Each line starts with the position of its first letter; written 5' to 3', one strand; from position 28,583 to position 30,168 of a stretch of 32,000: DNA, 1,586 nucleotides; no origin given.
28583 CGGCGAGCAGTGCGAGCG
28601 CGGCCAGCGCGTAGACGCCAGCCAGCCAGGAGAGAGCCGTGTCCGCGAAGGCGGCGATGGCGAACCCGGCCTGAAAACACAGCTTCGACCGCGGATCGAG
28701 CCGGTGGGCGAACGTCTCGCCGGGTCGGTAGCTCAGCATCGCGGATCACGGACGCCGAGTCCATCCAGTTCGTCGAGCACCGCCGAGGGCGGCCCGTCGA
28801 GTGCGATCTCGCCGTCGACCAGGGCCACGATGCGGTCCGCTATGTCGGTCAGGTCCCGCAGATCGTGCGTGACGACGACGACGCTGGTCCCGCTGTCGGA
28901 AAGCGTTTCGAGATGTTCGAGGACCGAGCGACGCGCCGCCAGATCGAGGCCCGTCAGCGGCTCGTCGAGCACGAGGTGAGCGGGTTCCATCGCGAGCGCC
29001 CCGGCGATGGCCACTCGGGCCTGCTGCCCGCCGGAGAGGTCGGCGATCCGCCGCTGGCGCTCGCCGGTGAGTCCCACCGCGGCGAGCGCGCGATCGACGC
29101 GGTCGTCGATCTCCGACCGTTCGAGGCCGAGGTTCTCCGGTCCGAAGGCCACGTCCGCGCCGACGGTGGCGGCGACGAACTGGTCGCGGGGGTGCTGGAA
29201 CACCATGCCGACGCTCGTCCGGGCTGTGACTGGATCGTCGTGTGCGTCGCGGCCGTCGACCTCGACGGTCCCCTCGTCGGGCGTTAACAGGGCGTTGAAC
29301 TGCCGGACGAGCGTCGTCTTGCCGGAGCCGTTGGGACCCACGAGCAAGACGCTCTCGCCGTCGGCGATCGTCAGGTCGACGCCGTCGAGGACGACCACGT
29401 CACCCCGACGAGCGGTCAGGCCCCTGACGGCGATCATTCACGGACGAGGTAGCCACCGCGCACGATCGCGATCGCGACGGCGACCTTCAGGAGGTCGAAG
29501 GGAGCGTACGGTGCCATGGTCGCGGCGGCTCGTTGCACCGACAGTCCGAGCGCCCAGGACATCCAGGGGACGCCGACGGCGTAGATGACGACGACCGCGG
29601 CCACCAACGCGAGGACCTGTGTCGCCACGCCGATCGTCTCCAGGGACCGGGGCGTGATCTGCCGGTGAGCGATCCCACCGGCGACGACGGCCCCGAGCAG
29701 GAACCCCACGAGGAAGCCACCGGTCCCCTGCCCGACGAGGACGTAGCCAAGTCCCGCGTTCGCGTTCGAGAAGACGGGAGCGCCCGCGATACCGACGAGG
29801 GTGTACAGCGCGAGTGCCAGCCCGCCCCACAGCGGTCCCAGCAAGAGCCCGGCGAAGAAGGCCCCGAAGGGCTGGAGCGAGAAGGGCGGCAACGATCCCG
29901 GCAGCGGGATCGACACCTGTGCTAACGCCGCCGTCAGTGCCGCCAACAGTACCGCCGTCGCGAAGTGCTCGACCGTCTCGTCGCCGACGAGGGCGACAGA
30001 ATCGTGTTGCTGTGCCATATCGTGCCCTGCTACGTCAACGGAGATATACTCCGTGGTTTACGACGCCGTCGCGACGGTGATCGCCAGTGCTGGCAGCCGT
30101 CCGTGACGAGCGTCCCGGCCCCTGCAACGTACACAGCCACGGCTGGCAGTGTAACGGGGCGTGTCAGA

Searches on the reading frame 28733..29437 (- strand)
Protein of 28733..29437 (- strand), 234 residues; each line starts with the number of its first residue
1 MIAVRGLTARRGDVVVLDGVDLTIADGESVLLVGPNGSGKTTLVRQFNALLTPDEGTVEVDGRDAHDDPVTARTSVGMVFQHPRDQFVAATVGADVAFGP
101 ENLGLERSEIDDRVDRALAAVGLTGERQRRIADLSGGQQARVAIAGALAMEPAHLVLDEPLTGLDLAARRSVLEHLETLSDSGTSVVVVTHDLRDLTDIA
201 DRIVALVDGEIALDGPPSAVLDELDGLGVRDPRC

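Call 58: search_protein_families(library=pfam, proteins=[window:28733-29437:-], max_evalue=0.00001)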
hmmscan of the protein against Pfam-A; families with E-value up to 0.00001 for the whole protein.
window:28733-29437:- (234 aa): 6 families
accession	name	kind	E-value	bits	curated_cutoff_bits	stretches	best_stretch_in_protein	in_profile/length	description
PF00005.33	ABC_tran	-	2.8e-31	109.4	25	1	17-161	1-136/137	ABC transporter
PF13304.12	AAA_21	-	2.4e-11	44.7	27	1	115-192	215-299/304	AAA domain, putative AbiEii toxin, Type IV TA system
PF13191.12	AAA_16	-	5.1e-07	30.8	32.6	1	27-158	24-139/167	AAA ATPase domain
PF02463.25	SMC_N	-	2.2e-06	27.7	40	0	30-205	27-210/220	RecF/RecN/SMC N terminal domain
PF13555.12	AAA_29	-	2.3e-06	27.7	27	1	18-55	13-50/61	P-loop containing region of AAA domain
PF07728.20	AAA_5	-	6.7e-06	26.6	22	0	29-60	1-32/139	AAA domain (dynein-related subfamily)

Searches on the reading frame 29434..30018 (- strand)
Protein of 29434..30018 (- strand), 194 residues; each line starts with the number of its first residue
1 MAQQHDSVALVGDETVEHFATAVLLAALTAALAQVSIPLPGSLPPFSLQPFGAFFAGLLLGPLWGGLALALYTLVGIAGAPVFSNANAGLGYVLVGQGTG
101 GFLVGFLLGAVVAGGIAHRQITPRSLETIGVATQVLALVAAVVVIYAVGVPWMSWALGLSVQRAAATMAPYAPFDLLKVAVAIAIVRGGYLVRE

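Call 58: search_protein_families(library=pfam, proteins=[window:29434-30018:-], max_evalue=0.00001)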
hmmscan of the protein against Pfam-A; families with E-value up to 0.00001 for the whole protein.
window:29434-30018:- (194 aa): 1 family
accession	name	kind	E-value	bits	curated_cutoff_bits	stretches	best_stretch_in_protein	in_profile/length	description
PF02632.19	BioY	-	3.5e-29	102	25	1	45-187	5-136/140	BioY family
